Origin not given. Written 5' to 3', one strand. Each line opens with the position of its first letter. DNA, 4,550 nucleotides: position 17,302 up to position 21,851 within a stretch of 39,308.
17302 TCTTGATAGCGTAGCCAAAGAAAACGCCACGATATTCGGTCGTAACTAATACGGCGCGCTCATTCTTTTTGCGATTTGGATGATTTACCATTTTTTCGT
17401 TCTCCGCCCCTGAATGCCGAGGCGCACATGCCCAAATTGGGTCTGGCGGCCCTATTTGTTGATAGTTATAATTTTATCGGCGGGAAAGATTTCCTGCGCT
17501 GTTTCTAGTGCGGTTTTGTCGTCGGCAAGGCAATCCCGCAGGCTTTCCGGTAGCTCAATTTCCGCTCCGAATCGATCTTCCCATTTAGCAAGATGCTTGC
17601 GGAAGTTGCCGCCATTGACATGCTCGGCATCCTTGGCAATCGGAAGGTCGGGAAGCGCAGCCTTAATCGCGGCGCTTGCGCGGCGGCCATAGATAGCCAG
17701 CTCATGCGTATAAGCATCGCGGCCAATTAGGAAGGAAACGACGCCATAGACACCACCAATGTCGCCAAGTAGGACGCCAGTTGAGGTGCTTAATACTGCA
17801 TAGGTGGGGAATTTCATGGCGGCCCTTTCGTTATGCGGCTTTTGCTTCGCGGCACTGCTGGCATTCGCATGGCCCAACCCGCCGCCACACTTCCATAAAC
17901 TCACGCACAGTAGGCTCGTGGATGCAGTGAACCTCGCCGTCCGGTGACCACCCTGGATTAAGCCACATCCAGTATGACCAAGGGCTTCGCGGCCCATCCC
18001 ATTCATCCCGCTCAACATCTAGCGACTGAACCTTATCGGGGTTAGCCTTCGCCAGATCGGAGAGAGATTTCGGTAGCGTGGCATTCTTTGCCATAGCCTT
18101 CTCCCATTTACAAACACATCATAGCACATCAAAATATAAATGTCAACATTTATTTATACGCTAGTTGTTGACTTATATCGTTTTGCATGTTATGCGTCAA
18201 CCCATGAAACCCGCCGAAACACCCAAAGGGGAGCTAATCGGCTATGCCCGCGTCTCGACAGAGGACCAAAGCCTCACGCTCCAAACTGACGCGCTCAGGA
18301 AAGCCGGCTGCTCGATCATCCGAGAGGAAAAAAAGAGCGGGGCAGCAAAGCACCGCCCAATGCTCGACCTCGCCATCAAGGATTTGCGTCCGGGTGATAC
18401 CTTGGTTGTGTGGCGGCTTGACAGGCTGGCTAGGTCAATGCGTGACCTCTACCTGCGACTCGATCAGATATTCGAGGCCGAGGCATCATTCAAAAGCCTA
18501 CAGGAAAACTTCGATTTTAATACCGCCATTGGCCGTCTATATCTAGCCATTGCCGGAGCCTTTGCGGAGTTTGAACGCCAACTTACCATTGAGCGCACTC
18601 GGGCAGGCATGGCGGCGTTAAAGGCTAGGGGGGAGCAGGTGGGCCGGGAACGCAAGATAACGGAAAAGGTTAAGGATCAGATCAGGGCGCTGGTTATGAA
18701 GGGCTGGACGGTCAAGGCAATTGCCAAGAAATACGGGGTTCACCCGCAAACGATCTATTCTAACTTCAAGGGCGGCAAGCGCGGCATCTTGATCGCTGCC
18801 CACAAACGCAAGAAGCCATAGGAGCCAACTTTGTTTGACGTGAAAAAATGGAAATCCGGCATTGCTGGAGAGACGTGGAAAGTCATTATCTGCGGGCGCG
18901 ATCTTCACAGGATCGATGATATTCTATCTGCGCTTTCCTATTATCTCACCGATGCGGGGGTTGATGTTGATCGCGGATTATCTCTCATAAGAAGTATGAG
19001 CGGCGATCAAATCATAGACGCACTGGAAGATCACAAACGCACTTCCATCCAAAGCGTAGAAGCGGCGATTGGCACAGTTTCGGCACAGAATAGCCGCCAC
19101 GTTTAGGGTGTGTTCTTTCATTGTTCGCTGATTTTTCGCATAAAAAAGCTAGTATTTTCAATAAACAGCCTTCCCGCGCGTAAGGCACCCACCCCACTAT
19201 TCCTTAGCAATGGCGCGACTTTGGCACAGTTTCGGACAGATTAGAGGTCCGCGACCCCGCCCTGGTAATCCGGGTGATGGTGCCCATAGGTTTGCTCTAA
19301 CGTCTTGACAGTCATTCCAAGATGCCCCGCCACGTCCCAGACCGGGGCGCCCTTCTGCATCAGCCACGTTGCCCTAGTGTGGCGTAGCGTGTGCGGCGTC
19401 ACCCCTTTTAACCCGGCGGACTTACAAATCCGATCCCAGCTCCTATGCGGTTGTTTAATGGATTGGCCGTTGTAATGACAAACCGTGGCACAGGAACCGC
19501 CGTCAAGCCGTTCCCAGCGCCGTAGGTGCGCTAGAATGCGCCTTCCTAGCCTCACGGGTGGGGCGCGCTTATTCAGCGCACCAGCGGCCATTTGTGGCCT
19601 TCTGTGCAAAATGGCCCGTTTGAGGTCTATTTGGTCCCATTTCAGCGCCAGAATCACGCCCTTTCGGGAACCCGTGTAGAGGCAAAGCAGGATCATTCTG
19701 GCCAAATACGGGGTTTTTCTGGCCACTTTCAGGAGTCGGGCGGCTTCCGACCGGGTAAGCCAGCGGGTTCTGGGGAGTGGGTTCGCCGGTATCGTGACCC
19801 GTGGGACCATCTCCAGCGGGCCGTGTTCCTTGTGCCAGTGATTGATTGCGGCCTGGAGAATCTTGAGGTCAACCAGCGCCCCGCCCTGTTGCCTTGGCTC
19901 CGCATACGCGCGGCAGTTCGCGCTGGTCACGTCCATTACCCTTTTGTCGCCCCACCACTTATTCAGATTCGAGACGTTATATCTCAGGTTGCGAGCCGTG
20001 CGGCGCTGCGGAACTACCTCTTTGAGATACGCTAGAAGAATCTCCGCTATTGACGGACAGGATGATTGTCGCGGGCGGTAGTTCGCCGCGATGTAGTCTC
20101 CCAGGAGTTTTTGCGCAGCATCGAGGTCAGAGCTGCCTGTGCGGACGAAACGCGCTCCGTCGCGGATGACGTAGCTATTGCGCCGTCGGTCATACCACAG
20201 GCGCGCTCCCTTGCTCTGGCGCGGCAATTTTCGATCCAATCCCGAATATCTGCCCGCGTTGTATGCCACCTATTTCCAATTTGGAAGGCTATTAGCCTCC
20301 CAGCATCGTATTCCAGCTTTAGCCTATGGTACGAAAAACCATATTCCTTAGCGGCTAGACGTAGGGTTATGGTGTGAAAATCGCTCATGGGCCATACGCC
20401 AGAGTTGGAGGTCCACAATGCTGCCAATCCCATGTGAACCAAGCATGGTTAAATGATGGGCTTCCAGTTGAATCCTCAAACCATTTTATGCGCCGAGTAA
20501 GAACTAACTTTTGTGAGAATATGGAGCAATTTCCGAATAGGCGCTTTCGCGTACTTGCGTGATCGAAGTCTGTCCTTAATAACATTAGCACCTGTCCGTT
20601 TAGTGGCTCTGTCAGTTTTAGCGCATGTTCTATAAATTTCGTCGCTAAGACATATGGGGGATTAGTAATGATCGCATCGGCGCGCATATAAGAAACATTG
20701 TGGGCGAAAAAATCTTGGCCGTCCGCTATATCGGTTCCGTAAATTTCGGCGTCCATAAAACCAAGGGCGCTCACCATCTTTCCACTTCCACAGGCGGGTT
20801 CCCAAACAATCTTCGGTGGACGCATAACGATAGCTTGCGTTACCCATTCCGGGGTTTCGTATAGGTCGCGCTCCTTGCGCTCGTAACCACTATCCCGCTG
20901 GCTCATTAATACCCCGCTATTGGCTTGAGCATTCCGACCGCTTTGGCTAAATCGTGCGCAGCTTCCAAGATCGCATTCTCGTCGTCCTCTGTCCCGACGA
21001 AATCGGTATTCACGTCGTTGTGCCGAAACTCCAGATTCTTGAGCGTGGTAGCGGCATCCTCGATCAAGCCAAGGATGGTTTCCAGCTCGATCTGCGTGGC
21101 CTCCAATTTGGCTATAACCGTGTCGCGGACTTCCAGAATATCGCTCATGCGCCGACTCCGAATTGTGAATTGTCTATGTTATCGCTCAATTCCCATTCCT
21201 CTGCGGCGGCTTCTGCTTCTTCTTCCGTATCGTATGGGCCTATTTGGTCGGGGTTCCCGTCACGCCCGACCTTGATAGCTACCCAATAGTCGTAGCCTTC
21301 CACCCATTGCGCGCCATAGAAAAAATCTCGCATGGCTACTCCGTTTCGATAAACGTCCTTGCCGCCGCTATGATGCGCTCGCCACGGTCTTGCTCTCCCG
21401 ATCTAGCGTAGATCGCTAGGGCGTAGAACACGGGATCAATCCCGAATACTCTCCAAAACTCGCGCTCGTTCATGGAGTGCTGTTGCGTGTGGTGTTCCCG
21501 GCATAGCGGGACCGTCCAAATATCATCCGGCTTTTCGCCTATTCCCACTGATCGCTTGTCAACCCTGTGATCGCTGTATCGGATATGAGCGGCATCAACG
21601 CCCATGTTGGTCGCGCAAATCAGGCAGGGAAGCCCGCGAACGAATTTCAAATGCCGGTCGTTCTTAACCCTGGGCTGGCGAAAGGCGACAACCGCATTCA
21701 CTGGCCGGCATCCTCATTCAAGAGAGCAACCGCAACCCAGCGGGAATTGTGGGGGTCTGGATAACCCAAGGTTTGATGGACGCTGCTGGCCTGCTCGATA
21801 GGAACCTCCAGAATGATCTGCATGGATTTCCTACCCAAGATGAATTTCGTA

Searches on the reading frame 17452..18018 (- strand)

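Call 81: search_protein_families(library=pfam, proteins=[window:17452-18018:-], max_evalue=0.001)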
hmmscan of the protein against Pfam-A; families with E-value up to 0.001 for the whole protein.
window:17452-18018:- (188 aa): 1 family
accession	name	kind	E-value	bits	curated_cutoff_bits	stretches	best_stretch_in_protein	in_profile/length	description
PF24875.1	DUF7736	-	1.4e-12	48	25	1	70-123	1-50/59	Domain of unknown function (DUF7736)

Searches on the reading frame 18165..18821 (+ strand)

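Call 81: search_protein_families(library=pfam, proteins=[window:18165-18821:+], max_evalue=0.001)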
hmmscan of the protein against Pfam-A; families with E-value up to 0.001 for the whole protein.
window:18165-18821:+ (218 aa): 7 families
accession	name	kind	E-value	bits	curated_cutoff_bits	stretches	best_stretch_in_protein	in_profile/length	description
PF00239.26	Resolvase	-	1e-39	136.4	23.3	1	25-157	2-144/145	Resolvase, N terminal domain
PF02796.21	HTH_7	-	6.7e-06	26.6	23.8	1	160-198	1-39/45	Helix-turn-helix domain of resolvase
PF13384.12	HTH_23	-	5.9e-05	23.2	24.6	1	176-199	13-36/50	Homeodomain-like domain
PF13565.12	HTH_32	-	0.00019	22.4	33.7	1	144-198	8-70/73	Homeodomain-like domain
PF13542.12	HTH_Tnp_ISL3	-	0.00019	21.2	27.4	1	159-198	6-44/51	Helix-turn-helix domain of transposase family ISL3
PF13518.12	HTH_28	-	0.00047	20.6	25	0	176-199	8-31/52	Helix-turn-helix domain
PF00440.29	TetR_N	-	0.00074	19.7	24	0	181-211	17-46/47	Bacterial regulatory proteins, tetR family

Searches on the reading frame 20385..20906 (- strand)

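Call 81: search_protein_families(library=pfam, proteins=[window:20385-20906:-], max_evalue=0.001)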
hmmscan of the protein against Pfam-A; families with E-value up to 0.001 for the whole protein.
window:20385-20906:- (173 aa): 1 family
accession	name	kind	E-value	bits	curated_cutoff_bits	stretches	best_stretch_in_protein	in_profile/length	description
PF05869.16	Dam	-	0.00037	20.7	28.1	0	75-114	59-98/169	DNA N-6-adenine-methyltransferase (Dam)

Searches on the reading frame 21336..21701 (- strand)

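Call 81: search_protein_families(library=pfam, proteins=[window:21336-21701:-], max_evalue=0.001)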
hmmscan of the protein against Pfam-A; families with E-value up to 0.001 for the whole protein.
window:21336-21701:- (121 aa): 1 family
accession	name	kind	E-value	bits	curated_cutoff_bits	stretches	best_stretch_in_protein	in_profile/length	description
PF06147.18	DUF968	-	1.2e-09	38.9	27.8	1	10-91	85-158/171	Protein of unknown function (DUF968)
